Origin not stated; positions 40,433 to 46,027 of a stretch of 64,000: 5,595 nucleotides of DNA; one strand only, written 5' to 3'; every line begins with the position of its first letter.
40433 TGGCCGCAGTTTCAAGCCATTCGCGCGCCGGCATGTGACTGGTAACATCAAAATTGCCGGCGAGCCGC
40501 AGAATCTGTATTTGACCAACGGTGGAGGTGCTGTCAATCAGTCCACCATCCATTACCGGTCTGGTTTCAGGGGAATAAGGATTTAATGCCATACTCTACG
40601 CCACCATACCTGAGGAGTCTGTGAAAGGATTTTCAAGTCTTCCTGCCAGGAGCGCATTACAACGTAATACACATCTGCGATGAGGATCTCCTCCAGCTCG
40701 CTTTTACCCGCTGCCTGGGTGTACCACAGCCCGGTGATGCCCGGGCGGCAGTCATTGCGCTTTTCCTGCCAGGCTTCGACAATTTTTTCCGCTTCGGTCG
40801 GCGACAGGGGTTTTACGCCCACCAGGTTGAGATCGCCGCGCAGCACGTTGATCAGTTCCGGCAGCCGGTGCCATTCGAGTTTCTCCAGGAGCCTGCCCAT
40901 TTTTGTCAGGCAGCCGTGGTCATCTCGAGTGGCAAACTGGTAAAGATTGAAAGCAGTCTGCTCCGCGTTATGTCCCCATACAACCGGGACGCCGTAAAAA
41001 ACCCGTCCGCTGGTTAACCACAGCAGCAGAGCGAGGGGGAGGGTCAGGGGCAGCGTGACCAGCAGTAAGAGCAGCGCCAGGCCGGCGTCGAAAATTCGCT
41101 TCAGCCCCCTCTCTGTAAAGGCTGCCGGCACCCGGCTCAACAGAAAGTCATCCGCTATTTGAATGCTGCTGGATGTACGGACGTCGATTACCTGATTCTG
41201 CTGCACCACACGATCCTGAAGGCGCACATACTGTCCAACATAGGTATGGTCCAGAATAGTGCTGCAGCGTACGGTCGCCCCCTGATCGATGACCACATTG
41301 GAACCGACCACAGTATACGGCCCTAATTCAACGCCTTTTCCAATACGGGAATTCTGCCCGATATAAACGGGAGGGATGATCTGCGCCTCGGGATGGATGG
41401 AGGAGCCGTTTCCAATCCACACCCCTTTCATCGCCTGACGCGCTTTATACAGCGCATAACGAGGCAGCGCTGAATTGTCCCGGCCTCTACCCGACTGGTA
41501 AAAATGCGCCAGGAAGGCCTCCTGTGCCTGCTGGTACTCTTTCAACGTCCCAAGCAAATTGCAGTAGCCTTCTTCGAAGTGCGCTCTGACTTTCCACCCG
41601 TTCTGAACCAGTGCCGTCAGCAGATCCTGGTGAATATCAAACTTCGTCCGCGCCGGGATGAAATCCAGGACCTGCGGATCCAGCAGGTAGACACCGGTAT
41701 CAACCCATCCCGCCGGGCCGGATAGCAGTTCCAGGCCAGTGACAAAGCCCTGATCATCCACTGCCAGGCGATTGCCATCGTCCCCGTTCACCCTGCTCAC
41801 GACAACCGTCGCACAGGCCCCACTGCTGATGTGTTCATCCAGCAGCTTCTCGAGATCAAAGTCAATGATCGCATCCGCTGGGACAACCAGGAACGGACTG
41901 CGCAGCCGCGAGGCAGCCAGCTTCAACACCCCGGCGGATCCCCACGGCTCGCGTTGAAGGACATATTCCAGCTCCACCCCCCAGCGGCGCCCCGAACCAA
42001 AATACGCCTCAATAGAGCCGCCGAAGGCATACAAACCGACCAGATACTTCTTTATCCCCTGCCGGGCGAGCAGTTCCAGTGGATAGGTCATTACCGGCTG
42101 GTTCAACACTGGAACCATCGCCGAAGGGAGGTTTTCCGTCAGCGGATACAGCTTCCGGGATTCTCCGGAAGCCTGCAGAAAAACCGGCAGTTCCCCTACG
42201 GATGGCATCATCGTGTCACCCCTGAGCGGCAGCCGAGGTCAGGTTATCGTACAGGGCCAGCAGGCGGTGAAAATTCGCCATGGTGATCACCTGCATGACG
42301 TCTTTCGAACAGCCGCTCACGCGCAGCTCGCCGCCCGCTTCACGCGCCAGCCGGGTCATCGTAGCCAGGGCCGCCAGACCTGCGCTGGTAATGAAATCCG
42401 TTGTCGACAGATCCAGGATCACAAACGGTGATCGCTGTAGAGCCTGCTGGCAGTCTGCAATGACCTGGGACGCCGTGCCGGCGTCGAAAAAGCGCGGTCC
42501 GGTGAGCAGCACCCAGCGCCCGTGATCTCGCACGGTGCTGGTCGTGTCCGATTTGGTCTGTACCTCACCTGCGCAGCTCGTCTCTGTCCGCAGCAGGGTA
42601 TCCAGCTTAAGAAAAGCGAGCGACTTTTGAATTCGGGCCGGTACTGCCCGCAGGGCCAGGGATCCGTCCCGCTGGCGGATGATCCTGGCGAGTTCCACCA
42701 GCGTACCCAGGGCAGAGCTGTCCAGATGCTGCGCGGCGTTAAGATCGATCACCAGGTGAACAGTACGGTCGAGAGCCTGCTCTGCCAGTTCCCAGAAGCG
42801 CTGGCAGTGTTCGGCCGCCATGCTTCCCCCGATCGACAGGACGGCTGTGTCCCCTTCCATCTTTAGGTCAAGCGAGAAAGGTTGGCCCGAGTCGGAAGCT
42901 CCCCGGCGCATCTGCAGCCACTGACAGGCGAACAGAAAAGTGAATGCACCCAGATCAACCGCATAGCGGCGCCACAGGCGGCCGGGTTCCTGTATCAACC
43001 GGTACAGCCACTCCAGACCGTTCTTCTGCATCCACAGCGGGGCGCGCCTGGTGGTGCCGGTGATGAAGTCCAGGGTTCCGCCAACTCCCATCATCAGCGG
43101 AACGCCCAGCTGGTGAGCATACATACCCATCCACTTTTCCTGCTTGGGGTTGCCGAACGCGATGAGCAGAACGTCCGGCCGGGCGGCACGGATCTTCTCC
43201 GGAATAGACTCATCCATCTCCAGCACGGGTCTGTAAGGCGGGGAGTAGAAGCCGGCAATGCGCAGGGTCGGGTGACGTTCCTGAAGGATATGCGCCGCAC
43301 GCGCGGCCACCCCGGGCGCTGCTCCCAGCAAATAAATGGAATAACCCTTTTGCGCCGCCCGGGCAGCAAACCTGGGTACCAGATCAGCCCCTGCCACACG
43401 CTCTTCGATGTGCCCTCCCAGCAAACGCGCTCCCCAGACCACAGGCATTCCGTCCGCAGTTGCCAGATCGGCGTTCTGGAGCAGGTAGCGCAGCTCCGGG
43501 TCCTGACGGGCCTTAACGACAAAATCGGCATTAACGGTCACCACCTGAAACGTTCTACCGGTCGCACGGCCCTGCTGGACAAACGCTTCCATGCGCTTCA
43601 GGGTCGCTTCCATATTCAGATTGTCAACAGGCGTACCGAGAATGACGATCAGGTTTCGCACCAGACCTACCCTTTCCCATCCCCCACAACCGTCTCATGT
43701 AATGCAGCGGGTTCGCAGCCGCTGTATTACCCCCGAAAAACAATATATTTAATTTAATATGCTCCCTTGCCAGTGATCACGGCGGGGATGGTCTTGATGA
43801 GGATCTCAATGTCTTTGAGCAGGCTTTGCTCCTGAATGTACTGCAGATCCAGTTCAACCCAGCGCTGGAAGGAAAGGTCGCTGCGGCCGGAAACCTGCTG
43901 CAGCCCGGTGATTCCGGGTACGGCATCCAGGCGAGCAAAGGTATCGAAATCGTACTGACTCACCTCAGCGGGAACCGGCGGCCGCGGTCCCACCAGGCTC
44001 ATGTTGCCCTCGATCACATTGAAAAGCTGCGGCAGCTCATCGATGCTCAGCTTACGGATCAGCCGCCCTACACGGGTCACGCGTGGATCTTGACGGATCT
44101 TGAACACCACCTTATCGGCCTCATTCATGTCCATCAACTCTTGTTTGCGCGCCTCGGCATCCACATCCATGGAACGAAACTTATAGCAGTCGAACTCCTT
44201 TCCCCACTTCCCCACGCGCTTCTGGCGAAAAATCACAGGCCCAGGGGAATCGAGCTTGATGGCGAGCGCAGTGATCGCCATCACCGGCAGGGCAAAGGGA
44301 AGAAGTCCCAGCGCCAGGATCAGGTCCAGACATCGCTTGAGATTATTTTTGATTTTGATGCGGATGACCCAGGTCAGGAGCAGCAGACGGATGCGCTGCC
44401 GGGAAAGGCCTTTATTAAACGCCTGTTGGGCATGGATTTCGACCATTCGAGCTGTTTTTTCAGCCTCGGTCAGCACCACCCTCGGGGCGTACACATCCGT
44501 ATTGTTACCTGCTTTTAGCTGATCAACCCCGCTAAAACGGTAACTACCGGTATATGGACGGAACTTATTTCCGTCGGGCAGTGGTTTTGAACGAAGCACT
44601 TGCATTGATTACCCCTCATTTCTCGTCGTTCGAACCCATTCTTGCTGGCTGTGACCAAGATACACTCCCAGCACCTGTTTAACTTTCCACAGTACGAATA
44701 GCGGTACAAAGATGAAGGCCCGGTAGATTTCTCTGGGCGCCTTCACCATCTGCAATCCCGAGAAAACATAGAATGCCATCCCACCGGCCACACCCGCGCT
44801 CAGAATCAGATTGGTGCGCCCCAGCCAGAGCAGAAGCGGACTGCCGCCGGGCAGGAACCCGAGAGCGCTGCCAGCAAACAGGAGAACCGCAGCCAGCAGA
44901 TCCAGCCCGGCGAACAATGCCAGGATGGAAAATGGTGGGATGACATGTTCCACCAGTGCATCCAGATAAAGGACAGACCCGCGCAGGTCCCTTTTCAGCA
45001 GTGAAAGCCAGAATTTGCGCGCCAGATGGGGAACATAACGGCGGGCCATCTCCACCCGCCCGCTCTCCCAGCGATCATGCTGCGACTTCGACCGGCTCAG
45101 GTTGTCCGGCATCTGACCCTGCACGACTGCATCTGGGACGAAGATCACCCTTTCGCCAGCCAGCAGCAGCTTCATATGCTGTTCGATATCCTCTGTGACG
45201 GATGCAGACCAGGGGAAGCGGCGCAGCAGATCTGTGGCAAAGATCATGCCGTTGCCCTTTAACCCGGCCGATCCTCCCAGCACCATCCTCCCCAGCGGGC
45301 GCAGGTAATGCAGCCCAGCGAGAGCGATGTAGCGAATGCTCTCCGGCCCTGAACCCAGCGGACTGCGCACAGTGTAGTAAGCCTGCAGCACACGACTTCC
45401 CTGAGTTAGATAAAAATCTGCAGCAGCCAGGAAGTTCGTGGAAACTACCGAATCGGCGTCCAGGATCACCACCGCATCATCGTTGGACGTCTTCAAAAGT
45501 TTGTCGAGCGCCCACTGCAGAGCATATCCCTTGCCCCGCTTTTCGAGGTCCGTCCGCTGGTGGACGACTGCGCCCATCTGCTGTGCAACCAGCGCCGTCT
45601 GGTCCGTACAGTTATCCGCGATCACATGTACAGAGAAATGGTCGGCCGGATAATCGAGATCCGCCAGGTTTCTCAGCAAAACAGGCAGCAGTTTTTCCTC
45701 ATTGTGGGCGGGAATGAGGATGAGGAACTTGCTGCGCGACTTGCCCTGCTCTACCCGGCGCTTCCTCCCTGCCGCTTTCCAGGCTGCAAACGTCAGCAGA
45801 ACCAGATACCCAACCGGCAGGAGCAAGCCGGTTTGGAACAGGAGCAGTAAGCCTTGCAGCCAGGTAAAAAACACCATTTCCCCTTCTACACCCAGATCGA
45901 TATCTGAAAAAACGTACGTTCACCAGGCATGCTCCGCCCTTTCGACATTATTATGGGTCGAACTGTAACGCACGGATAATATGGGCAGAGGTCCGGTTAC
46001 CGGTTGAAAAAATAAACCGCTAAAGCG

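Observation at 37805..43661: Sigma-less partner-switching module wired into a polysaccharide operon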

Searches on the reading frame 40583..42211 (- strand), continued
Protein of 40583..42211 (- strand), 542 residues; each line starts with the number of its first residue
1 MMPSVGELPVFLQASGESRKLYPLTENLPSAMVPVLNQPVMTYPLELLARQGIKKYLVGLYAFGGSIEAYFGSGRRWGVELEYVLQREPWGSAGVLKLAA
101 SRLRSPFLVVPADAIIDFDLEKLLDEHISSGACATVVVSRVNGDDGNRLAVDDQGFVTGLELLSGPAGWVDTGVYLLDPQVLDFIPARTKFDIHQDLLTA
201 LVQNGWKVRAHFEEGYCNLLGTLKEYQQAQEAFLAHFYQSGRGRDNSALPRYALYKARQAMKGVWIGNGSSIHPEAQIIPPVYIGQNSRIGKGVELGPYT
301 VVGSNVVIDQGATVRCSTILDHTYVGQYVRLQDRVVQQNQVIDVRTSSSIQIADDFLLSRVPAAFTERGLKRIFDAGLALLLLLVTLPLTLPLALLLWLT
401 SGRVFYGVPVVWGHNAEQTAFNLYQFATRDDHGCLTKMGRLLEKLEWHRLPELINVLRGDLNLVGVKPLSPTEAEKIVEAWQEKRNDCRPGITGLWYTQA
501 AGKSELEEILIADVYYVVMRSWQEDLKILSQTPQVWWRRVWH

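Call 69: fold_search(model_id=the predicted structure, library=pdb)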
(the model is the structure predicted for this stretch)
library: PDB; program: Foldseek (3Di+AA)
matches with E <= 10: 1261; with E <= 0.001: 550
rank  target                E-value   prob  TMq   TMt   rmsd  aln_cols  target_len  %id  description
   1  8x7s_B                2.9e-27  1.00  0.60  0.82   5.7       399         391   26  Crystal structure of tlr0611 (released 2024-11-27)
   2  8x7s_A                4.7e-27  1.00  0.60  0.82   4.2       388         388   26  Crystal structure of tlr0611 (released 2024-11-27)
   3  8x7s_C                7.5e-26  1.00  0.60  0.84   5.5       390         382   25  Crystal structure of tlr0611 (released 2024-11-27)
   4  7x8j_A                1.6e-19  1.00  0.49  0.72   4.7       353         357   21  Arabidopsis GDP-D-mannose pyrophosphorylase (VTC1) structure (unliganded) (released 2022-05-18)
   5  7x8j_B                2.4e-19  1.00  0.48  0.70   4.9       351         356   21  Arabidopsis GDP-D-mannose pyrophosphorylase (VTC1) structure (unliganded) (released 2022-05-18)
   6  7x8k_A                3.7e-19  1.00  0.48  0.68   5.0       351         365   22  Arabidopsis GDP-D-mannose pyrophosphorylase (VTC1) structure (product-bound) (released 2022-05-18)
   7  8yre_D                3.9e-19  1.00  0.48  0.70   4.9       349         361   22  Crystal structure of Arabidopsis VTC1-KJC2 (released 2025-04-02)
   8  7d74_G                4.1e-19  1.00  0.45  0.64   5.9       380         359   18  Cryo-EM structure of GMPPA/GMPPB complex bound to GTP (state II) (released 2021-05-19)
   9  7x8k_C                9.4e-19  1.00  0.47  0.69   5.1       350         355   22  Arabidopsis GDP-D-mannose pyrophosphorylase (VTC1) structure (product-bound) (released 2022-05-18)
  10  7x8k_B                2.7e-18  1.00  0.46  0.66   5.2       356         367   22  Arabidopsis GDP-D-mannose pyrophosphorylase (VTC1) structure (product-bound) (released 2022-05-18)
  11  7d72_E                2.7e-18  1.00  0.45  0.65   6.4       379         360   18  Cryo-EM structures of human GMPPA/GMPPB complex bound to GDP-Mannose (released 2021-05-05)
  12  8yre_E                1.0e-17  1.00  0.49  0.71   4.2       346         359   22  Crystal structure of Arabidopsis VTC1-KJC2 (released 2025-04-02)
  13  8yre_F                1.5e-17  1.00  0.48  0.71   4.2       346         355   22  Crystal structure of Arabidopsis VTC1-KJC2 (released 2025-04-02)
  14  7d72_B                4.8e-17  1.00  0.50  0.65   3.7       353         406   19  Cryo-EM structures of human GMPPA/GMPPB complex bound to GDP-Mannose (released 2021-05-05)
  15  9hve_I                1.6e-16  1.00  0.49  0.43  18.8       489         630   16  Native human eIF2-eIF2B complex (released 2025-11-19)
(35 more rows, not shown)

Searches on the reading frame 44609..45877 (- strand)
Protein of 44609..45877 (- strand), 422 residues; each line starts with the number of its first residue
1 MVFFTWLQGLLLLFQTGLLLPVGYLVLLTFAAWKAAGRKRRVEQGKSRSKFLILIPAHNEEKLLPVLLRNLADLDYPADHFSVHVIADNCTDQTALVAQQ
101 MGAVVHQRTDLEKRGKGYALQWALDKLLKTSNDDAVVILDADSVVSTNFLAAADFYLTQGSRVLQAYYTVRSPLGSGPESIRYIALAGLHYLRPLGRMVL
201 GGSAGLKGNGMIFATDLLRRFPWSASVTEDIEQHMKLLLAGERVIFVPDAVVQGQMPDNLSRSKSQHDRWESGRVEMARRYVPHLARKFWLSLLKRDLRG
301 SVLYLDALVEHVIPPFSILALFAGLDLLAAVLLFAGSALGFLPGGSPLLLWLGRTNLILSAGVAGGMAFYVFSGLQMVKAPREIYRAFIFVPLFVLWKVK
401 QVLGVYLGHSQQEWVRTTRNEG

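Call 4: search_protein_families(library=pfam, proteins=[window:44609-45877:-], max_evalue=0.01)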
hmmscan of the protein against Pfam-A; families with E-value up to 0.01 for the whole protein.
window:44609-45877:- (422 aa): 5 families
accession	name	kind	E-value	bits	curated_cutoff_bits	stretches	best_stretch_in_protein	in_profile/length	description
PF13641.12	Glyco_tranf_2_3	-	2.8e-21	77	27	1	51-271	3-228/230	Glycosyltransferase like family 2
PF13632.12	Glyco_trans_2_3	-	1.6e-15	57.9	27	1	136-323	2-187/198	Glycosyl transferase family group 2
PF00535.33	Glycos_transf_2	-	7.2e-11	42.7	23.3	1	53-152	2-98/168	Glycosyl transferase family 2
PF13704.12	Glyco_tranf_2_4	-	0.00074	20.4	27.5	1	59-148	2-87/98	Glycosyl transferase family 2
PF03452.20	Anp1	-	0.0016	18.4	28.8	1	44-96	16-68/263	Anp1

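Call 36: search_protein_families(library=ncbifam, proteins=[window:44609-45877:-], max_evalue=0.001)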
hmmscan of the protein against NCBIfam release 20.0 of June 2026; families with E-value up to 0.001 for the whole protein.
window:44609-45877:- (422 aa): 14 families
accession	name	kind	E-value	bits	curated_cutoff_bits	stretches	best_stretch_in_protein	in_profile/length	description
NF041865.1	EpsU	equivalog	3.5e-72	243.6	700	1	11-420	4-391/394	exopolysaccharide biosynthesis GT2 family glycosyltransferase EpsU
NF053846.1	glyco_with_XrtP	equivalog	2.4e-14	52.8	520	2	218-287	242-310/440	XrtP-associated glycosyltransferase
TIGR03937.1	PgaC_IcaA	equivalog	8.3e-13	48.1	422.3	1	41-148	37-141/407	poly-beta-1,6-N-acetyl-D-glucosamine synthase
TIGR03030.1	CelA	equivalog_domain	8.5e-11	40.6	699.1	1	48-154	130-250/714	UDP-forming cellulose synthase catalytic subunit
NF041875.1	EPS_EpsD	equivalog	1.3e-07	31.3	370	1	53-152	3-99/325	exopolysaccharide biosynthesis glycosyltransferase EpsD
TIGR03965.1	mycofact_glyco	equivalog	4e-07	29.3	280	1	44-294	69-319/467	mycofactocin biosynthesis glycosyltransferase MftF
TIGR04182.1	glyco_TIGR04182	equivalog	8.2e-07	28.7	325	1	52-146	3-86/293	S-layer glycoprotein N-glycosyltransferase AglJ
TIGR04283.1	glyco_like_mftF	equivalog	1e-06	28.5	182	1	53-163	3-103/221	TIGR04283 family arsenosugar biosynthesis glycosyltransferase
NF010496.0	PRK13915.1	equivalog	1.1e-06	28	262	1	41-143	23-127/307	glucosyl-3-phosphoglycerate synthase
TIGR04242.1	nodulat_NodC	equivalog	2.8e-06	26.6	550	0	37-149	36-148/395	chitooligosaccharide synthase NodC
TIGR03469.1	HpnB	hypoth_equivalog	7e-06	25.3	379.25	1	26-112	14-106/386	hopene-associated glycosyltransferase HpnB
TIGR03111.1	glyc2_xrt_Gpos1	hypoth_equivalog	2.3e-05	23.4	363.95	0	35-148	35-147/439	TIGR03111 family XrtG-associated glycosyltransferase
NF038302.1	EPS_HpsE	equivalog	6.6e-05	22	300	1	50-156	2-110/307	hormogonium polysaccharide biosynthesis glycosyltransferase HpsE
NF008558.0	PRK11498.1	equivalog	0.00037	18.5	992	0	53-152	277-372/872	UDP-forming cellulose synthase catalytic subunit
